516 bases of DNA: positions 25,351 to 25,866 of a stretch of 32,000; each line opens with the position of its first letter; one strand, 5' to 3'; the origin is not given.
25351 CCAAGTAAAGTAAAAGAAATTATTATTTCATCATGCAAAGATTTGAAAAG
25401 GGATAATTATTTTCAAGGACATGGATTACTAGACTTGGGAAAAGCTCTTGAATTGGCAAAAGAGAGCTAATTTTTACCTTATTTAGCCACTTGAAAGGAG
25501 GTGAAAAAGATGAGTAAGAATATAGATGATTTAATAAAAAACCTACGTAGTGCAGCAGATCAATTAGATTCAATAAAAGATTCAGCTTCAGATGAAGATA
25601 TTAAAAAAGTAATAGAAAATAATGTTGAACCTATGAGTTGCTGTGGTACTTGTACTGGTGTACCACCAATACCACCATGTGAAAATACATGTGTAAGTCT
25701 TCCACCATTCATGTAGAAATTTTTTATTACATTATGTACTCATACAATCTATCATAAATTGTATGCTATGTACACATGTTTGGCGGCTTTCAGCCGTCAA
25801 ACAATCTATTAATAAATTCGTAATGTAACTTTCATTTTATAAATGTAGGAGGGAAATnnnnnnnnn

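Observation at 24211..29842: Candidate uncharacterised radical-SAM RiPP system: cytoplasmic subtilase, Cys/Pro-rich precursor, two RRE-rSAM-SPASM paralogues, metallophosphoesterase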

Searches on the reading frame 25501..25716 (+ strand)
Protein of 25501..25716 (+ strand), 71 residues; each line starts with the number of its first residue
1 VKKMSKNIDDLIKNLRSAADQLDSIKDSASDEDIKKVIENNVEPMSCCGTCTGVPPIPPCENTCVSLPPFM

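Call 3: search_protein_families(library=pfam, proteins=[window:25501-25716:+], max_evalue=0.01)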
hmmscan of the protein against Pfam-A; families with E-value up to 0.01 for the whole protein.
window:25501-25716:+ (71 aa): 0 families

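Call 4: search_protein_families(library=ncbifam, proteins=[window:25501-25716:+], max_evalue=0.01)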
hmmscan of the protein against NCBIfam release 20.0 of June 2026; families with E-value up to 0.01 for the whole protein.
window:25501-25716:+ (71 aa): 0 families

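Call 10: find_homologous_proteins(query=window:25510-25713:+, max_evalue=10)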
Query seq(68 aa) (68 aa): 1 proteins with E <= 10 among 1 candidates.
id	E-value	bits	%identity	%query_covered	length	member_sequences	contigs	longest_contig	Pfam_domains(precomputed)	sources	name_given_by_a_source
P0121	4.7e-38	145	100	100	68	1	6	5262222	-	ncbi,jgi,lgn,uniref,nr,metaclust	ncbi:hypothetical protein [Clostridium cellulovorans]|uniref:Uncharacterized protein n=1 Tax=Clostri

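Call 35: find_homologous_proteins(query=A2, max_evalue=1)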
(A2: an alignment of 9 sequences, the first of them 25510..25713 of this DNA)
Query A2 (9 sequences) (68 aa, profile of the alignment): 50 proteins with E <= 1 among 539 candidates.
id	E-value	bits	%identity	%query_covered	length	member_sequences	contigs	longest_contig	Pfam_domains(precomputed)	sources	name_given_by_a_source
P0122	2.7e-24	103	44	94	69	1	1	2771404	-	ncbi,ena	-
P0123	4.9e-24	102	45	97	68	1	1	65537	-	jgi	jgi:hypothetical protein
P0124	1.1e-23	101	51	100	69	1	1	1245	-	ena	-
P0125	1.7e-22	97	30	78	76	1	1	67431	-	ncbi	-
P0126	2.4e-22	97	37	40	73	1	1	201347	-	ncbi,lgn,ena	-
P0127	4.8e-22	96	48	97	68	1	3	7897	-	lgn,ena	-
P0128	9.3e-22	95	35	75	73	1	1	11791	-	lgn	-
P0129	8.7e-21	92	23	69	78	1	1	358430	-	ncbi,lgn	ncbi:hypothetical protein AALB39_11150 [Lachnospiraceae bacterium 54-53]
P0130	9.0e-21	92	29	76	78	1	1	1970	-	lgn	-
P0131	1.6e-20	91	27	76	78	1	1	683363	-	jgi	jgi:phosphopantothenate synthetase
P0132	2.3e-20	90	22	96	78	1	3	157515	-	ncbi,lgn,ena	-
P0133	3.6e-20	90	21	69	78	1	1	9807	-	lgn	-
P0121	6.1e-20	89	100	100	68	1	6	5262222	-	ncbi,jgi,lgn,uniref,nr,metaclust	ncbi:hypothetical protein [Clostridium cellulovorans]|uniref:Uncharacterized protein n=1 Tax=Clostri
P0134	1.1e-19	88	46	90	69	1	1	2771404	-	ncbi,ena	-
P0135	6.2e-19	86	48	94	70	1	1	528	-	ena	-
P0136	2.7e-18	84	46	94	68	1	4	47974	-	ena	-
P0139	6.2e-18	83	45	94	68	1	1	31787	-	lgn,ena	-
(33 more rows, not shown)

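Call 40: find_related_loci(query=A3, collection=metagenome_contigs, flank=8000)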
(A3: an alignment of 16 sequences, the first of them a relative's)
Query A3 (68 aa) in metagenome_contigs; peptide patterns used: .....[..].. (x = any residue, [..] = any of these).
55 stretches matched a pattern; 1 encode a relative of the query (tblastn E <= 1e-3); 1 distinct loci.
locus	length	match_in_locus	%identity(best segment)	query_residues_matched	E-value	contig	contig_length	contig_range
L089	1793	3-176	44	7-68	6e-16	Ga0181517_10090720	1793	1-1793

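Call 42: find_encoding_contigs(protein=P0136, flank=8000, max_places=2)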
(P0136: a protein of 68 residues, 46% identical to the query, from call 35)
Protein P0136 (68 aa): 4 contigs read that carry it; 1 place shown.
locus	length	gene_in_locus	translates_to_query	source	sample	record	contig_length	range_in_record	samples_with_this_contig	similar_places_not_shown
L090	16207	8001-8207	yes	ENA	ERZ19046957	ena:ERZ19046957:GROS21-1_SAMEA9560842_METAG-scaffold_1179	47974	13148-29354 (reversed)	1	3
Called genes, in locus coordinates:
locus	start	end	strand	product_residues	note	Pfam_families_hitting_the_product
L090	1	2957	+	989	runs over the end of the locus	PF01764:Lipase_3, PF04151:PPC (faint)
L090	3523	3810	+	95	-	PF10041:DUF2277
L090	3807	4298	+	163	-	-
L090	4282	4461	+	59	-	-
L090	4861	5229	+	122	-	-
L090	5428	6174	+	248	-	PF00196:GerE, PF08281:Sigma70_r4_2, PF13384:HTH_23 (weak)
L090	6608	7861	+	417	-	PF00082:Peptidase_S8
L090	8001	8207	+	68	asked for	-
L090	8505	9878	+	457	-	PF04055:Radical_SAM, PF13353:Fer4_12 (weak), PF13186:SPASM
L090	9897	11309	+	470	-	PF13353:Fer4_12 (weak), PF04055:Radical_SAM, PF13186:SPASM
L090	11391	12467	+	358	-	PF00149:Metallophos (weak)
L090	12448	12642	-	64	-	-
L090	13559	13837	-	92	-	-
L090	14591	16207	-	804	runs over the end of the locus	-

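Call 43: find_encoding_contigs(protein=P0139, flank=8000, max_places=2)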
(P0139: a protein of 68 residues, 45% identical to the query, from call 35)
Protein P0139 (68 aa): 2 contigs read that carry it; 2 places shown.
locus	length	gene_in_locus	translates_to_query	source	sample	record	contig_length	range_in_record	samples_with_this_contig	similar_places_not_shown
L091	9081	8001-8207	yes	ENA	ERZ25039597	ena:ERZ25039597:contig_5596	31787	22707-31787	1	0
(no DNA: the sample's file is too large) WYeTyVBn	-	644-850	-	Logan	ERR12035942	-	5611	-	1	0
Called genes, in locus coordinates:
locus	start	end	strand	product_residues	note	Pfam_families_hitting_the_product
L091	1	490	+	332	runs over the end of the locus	PF00128:Alpha-amylase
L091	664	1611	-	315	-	-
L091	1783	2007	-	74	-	-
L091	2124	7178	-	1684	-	PF25547:WXG100_2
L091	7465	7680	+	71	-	-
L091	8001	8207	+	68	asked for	-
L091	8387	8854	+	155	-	-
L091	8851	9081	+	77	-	?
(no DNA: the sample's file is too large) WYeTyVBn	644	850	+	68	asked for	-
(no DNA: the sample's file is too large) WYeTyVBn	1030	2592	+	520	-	PF04055:Radical_SAM, PF13353:Fer4_12 (faint), PF13186:SPASM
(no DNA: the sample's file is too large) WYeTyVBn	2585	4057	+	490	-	PF04055:Radical_SAM, PF13186:SPASM (weak)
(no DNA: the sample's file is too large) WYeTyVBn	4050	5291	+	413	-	PF00082:Peptidase_S8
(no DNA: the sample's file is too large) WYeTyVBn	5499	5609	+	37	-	?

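Call 44: find_encoding_contigs(protein=P0129, flank=8000, max_places=1)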
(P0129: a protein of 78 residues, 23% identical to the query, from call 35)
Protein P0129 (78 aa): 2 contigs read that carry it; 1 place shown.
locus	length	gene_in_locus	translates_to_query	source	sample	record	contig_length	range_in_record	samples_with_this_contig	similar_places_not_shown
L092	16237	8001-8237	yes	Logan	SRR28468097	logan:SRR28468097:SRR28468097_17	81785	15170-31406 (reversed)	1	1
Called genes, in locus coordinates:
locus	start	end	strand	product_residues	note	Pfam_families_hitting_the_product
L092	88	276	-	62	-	-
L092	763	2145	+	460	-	PF00171:Aldedh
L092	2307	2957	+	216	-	PF02525:Flavodoxin_2, PF03358:FMN_red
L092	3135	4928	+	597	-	PF07695:7TMR-DISM_7TM, PF06580:His_kinase, PF02518:HATPase_c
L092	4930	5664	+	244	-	PF00072:Response_reg, PF04397:LytTR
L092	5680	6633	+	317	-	-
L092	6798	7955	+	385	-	PF20551:DUF6765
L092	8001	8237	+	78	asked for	-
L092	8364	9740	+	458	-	PF04055:Radical_SAM, PF13353:Fer4_12 (weak), PF13186:SPASM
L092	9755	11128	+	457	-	PF04055:Radical_SAM, PF13353:Fer4_12 (weak), PF13186:SPASM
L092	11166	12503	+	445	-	PF04055:Radical_SAM, PF13353:Fer4_12 (weak), PF13186:SPASM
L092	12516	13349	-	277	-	PF01418:HTH_6, PF01380:SIS (weak)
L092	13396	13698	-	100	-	PF13263:PHP_C (weak)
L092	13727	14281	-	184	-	-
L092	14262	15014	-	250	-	PF00005:ABC_tran, PF02463:SMC_N (weak), PF13304:AAA_21 (weak)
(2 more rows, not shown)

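Call 59: search_protein_representatives(alignment_id=A4)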
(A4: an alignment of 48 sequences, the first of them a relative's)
Query: 48 sequences, 76 profile positions. Proteins with E-value up to 0.001 (for the whole library): 15; up to 1e-10: 9; up to 1e-30: 0. The best 15 are listed.
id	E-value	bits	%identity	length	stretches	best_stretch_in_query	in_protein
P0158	1.6e-27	111.5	-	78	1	2-76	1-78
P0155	1.0e-25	105.7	-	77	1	2-76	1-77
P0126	8.2e-19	83.6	-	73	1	1-75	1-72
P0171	3.8e-15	71.8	-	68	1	2-76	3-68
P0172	5.1e-15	71.4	-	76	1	2-75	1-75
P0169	9.7e-15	70.6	-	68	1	6-75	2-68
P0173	1.1e-13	67.1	-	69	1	27-76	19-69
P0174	1.0e-12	64.1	-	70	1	4-76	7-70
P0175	1.0e-10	57.6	-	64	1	9-73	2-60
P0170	2.2e-08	50.2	-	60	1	29-76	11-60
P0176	5.2e-08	49.0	-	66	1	4-75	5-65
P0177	3.3e-06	43.2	-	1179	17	44-59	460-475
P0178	4.6e-05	39.5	-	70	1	7-75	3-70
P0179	5.5e-05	39.3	-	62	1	9-60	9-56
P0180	5.2e-04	36.2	-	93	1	3-69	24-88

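Call 61: search_protein_families(library=ncbifam, alignment_id=A4, max_evalue=1)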
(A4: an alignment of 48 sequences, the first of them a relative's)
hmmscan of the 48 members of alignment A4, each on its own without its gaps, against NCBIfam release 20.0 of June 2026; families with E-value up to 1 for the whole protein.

A. member 1, P0121 (68 aa): 1 family
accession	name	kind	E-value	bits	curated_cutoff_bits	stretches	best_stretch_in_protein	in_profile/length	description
TIGR04540.1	CLB_0814_fam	hypoth_equivalog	0.1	12.7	50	1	3-40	5-44/73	TIGR04540 family protein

B. families by the number of members that match (of 48 scanned): 27 families (the first 25 are shown)
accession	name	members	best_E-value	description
NF041638.1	QRL_CxxC_CxxC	4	0.0023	RRQRL motif-containing zinc-binding protein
NF038403.1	perm_prefix_1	2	0.0055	permease prefix domain 1-containing protein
TIGR01999.1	iscU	2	0.03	Fe-S cluster assembly scaffold IscU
NF038370.1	GroEL2_Chlamy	2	0.048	variant chaperonin GroEL2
NF007345.0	PRK09835.1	2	0.2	Cu(+)/Ag(+) sensor histidine kinase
NF011111.0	PRK14539.1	1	0.0021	50S ribosomal protein L11/unknown domain fusion protein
NF041235.1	CAS_csx31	1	0.01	type III-E CRISPR-associated protein Csx31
NF006975.0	PRK09448.1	1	0.025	DNA starvation/stationary phase protection protein Dps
NF041309.2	XopB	1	0.03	XopB/HopD1 family type III secretion system effector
NF047773.1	phas_rel_Lepto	1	0.031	phasin-related domain-containing protein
TIGR03419.1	NifU_clost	1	0.052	Fe-S cluster assembly scaffold protein NifU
NF007225.0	PRK09643.1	1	0.057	RNA polymerase sigma factor SigM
TIGR03090.1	SASP_tlp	1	0.066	small acid-soluble spore protein Tlp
NF003407.0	PRK04778.1-1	1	0.074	septation ring formation regulator EzrA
NF002780.0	PRK02898.1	1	0.08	energy-coupling factor ABC transporter substrate-binding protein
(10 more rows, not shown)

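Call 76: find_encoding_contigs(protein=P0128, flank=8000, max_places=2)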
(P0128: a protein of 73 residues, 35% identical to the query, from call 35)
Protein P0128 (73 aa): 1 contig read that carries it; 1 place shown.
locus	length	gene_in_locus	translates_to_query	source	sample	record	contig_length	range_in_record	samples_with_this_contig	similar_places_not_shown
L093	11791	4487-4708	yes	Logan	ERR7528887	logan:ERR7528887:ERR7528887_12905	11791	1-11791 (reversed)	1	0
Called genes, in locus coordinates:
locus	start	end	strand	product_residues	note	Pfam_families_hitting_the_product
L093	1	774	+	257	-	?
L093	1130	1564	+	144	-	PF01047:MarR, PF12802:MarR_2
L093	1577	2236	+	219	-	PF00005:ABC_tran, PF13304:AAA_21 (faint), PF02463:SMC_N (weak)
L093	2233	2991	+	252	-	PF03649:UPF0014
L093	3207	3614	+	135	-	PF18029:Glyoxalase_6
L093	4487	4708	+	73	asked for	-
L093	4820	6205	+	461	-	PF04055:Radical_SAM, PF13186:SPASM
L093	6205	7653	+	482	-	PF04055:Radical_SAM, PF13353:Fer4_12 (weak), PF13186:SPASM (weak)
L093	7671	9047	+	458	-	PF04055:Radical_SAM, PF13353:Fer4_12 (faint), PF13186:SPASM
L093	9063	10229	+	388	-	PF00149:Metallophos (faint), PF12850:Metallophos_2 (faint)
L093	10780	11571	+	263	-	PF08924:Rv2525c_GlyHyd-like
